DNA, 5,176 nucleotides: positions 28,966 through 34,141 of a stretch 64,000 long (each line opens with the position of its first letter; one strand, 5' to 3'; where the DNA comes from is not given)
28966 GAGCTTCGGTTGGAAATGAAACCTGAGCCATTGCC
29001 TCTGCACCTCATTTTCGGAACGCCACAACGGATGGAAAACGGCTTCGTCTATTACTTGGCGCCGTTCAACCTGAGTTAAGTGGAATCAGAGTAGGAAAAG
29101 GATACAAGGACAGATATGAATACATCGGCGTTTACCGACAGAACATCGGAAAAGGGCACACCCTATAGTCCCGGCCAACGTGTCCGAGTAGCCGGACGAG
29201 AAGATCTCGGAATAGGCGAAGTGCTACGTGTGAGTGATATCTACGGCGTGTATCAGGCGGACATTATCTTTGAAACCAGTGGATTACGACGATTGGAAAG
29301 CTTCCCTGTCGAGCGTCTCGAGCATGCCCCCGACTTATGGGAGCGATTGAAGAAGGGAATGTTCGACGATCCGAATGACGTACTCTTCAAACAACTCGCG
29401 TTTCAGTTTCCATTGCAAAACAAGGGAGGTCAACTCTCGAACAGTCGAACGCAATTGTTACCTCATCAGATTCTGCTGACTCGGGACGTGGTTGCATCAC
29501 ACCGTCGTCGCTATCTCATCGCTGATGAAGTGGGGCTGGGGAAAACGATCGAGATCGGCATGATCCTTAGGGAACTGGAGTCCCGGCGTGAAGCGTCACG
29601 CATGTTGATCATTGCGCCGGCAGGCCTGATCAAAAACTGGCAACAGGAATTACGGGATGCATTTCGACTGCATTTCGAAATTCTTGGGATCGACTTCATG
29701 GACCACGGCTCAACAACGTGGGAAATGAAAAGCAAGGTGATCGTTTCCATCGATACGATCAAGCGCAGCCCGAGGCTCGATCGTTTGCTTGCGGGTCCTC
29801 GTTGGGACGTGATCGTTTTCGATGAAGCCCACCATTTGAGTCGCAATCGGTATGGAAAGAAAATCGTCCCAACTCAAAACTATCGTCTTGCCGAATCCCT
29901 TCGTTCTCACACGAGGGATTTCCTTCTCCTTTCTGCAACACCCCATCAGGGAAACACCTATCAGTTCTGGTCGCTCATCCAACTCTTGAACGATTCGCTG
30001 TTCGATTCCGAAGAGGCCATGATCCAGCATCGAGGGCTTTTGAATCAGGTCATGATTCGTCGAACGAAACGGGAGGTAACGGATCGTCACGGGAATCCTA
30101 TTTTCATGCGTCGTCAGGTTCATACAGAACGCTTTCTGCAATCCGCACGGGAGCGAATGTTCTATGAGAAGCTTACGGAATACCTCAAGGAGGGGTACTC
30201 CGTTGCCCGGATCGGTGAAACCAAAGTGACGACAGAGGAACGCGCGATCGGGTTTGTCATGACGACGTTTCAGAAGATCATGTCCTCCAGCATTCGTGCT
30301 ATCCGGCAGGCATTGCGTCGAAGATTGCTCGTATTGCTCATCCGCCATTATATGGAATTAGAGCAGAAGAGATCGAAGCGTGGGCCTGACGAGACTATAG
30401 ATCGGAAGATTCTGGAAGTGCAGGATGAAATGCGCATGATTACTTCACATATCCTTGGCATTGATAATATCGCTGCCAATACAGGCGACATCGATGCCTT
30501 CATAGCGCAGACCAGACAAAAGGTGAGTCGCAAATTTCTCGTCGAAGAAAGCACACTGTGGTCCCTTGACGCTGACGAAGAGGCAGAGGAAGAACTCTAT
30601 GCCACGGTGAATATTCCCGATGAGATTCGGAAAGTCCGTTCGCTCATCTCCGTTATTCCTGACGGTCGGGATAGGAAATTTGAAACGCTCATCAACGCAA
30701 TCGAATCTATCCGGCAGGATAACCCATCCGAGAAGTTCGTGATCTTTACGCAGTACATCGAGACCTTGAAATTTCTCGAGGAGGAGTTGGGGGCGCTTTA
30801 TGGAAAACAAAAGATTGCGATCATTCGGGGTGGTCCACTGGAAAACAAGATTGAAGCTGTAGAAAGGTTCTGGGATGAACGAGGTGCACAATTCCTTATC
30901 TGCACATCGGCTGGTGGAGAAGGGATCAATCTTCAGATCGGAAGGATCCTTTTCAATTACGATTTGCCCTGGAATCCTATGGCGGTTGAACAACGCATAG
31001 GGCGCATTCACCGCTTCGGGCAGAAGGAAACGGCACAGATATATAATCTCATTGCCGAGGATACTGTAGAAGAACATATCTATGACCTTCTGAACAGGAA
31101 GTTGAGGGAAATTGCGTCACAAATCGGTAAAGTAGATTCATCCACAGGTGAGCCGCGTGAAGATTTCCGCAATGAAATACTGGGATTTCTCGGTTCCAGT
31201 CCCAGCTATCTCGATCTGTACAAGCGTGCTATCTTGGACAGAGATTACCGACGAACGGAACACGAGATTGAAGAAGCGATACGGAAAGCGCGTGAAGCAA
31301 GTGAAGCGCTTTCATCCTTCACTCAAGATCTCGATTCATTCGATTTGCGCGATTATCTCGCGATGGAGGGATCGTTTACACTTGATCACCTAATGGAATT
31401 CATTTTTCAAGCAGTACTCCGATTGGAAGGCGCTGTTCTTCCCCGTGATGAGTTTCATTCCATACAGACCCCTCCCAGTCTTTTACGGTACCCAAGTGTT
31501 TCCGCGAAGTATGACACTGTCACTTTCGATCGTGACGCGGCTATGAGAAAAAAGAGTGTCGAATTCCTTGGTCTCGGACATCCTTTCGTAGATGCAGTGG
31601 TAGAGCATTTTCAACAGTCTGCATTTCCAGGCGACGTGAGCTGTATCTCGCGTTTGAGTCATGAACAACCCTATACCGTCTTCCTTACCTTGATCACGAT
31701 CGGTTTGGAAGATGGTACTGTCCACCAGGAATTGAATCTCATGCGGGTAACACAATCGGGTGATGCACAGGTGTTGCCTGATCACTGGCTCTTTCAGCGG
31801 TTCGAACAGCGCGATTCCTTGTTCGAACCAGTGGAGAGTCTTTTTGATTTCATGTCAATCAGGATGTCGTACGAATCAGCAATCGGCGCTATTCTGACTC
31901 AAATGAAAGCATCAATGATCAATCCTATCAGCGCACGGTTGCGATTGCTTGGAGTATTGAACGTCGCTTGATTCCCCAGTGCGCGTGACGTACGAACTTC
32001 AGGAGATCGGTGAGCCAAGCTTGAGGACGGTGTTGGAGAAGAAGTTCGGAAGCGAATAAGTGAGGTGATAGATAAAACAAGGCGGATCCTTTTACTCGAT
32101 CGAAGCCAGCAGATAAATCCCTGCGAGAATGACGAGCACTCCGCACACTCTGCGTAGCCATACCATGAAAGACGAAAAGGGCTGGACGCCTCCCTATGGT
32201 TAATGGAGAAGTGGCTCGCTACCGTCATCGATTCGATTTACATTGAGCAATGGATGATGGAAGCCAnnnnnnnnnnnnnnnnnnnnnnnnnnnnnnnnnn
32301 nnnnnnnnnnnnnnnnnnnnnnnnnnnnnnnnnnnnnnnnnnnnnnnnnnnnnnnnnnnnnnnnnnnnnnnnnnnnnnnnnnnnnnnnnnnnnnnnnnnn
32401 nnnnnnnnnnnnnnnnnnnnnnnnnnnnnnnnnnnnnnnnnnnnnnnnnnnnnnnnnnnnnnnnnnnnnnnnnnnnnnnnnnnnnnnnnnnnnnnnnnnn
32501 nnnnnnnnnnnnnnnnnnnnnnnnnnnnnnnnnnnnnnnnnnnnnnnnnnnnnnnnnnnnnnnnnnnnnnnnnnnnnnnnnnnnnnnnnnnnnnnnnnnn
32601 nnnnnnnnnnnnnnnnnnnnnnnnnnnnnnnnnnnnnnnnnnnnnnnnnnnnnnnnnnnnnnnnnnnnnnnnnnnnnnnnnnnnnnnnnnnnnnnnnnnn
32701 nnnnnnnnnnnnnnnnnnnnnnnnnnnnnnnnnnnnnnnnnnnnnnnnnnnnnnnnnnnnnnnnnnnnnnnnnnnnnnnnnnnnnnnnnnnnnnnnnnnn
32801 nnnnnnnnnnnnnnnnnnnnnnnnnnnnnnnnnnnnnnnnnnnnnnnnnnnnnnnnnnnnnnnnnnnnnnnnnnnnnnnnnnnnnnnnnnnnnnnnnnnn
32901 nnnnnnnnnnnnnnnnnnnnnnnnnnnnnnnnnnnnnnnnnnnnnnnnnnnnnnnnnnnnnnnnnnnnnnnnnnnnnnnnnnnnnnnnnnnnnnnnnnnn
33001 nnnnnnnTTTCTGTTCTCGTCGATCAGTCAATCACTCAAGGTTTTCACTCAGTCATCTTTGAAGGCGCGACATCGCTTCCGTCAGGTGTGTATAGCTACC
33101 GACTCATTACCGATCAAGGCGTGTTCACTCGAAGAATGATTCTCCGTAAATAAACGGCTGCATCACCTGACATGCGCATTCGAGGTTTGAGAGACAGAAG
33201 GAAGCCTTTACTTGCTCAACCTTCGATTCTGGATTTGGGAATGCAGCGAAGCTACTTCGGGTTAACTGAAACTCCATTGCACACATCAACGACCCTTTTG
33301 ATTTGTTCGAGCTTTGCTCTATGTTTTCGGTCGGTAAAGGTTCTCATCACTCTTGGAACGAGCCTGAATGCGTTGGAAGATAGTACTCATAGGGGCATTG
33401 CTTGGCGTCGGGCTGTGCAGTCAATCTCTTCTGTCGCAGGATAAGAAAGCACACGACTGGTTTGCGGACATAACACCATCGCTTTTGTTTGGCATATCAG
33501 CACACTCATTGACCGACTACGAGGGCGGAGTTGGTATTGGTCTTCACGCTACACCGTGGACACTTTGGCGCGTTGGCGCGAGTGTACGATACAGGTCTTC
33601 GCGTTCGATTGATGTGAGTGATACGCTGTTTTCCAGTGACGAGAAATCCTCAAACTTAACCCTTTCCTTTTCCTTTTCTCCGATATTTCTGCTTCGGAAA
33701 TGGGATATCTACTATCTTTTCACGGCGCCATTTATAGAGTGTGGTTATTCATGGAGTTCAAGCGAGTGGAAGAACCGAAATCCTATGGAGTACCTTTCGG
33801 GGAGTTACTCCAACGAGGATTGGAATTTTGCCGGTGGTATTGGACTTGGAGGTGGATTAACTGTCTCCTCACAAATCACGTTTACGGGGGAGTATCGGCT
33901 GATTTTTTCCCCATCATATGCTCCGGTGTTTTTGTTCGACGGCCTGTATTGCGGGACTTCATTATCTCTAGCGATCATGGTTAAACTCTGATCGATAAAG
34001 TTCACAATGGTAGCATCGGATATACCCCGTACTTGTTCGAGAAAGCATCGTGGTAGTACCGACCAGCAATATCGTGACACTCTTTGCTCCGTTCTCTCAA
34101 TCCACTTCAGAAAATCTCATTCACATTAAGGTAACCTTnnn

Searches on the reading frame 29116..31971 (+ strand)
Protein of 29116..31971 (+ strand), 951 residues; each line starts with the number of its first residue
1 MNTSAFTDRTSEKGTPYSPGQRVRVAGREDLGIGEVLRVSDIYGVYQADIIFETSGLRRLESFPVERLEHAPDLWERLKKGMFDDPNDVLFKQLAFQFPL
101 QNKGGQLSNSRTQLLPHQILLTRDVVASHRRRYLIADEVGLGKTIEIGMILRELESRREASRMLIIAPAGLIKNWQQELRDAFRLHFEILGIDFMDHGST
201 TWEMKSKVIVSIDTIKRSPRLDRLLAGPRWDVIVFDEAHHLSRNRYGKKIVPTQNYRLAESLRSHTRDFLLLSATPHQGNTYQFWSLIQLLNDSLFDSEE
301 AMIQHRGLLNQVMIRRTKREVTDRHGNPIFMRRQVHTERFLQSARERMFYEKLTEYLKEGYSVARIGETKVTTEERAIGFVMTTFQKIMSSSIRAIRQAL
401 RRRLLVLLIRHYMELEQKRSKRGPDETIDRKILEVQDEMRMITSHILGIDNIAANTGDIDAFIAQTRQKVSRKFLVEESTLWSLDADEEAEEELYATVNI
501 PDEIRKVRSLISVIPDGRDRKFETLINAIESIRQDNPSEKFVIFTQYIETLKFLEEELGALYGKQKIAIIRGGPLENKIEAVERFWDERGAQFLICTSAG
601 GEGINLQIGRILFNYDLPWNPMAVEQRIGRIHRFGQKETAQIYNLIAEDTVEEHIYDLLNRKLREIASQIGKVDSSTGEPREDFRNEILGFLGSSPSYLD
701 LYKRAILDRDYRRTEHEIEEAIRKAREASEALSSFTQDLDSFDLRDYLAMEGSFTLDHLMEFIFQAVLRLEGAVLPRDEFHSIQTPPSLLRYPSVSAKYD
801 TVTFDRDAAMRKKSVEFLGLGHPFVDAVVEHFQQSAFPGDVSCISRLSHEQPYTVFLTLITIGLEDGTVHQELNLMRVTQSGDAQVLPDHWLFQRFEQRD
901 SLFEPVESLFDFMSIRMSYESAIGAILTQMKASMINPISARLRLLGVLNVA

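Call 32: search_protein_families(library=pfam, proteins=[window:29116-31971:+], max_evalue=0.00001)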
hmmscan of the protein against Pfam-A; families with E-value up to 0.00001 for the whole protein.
window:29116-31971:+ (951 aa): 4 families
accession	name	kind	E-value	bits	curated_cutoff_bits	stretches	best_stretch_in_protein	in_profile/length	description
PF00176.29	SNF2-rel_dom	-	4.5e-20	72.4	24.9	1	133-303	20-190/290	SNF2-related domain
PF00271.37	Helicase_C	-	5.1e-19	69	23.5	1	521-635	2-110/110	Helicase conserved C-terminal domain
PF04851.21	ResIII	-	8.1e-12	45.8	22.5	1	113-277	3-163/164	Type III restriction enzyme, res subunit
PF00270.35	DEAD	-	2.7e-07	30.9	26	1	129-277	13-161/167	DEAD/DEAH box helicase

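Call 70: search_protein_families(library=padloc, proteins=[window:29116-31971:+], max_evalue=0.001)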
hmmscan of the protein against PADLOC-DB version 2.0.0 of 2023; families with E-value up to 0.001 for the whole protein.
window:29116-31971:+ (951 aa): 47 families (the best 25 are shown)
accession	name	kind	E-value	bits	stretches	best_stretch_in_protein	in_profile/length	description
PDLC02500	BrxHI|BrxHII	-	3.3e-105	351.5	1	115-883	92-804/933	BrxHI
PDLC00659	HmaA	-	3.9e-96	321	1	110-673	101-650/1176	SNF2 helicase / DEAD-box helicase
PDLC02621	DrmD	-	4.6e-86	288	1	125-848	133-835/1040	DrmD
PDLC02634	DrmD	-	2.9e-83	278.2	2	104-406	82-383/900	DrmD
PDLC02504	BrxHI|BrxHII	-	7.9e-78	260.4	2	98-408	91-399/971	BrxHII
PDLC02620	DrmD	-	1.6e-65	219.7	2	103-440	89-426/1060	DrmD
PDLC02572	DrmA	-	4.8e-58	195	1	126-727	131-717/1043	DrmA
PDLC02619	DrmD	-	1.2e-57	193.7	2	107-398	26-314/872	DrmD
PDLC02623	DrmD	-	8.2e-57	190.7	2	483-681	474-671/1040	DrmD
PDLC02632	DrmD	-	7.9e-53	177.9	2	128-404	138-422/662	DrmD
PDLC02840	DpdE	-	1.4e-51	173.9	2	110-300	156-326/1091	DpdE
PDLC02843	DpdE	-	1.8e-50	169.9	2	109-300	154-321/1091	DpdE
PDLC02633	DrmD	-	1.2e-47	160.4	1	126-638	138-632/839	DrmD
PDLC02846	DpdE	-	1.2e-41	140.6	2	107-304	156-350/1034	DpdE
PDLC02844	DpdE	-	1.6e-41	140.1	2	107-295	147-324/1074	DpdE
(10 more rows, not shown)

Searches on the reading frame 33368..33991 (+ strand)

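Call 35: search_protein_families(library=pfam, proteins=[window:33368-33991:+], max_evalue=0.00001)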
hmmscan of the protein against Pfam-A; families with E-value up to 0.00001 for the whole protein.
window:33368-33991:+ (207 aa): 1 family
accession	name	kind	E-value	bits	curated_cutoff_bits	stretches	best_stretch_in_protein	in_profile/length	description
PF13505.12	OMP_b-brl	-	9.3e-06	26.4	28.7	0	50-178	43-152/175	Outer membrane protein beta-barrel domain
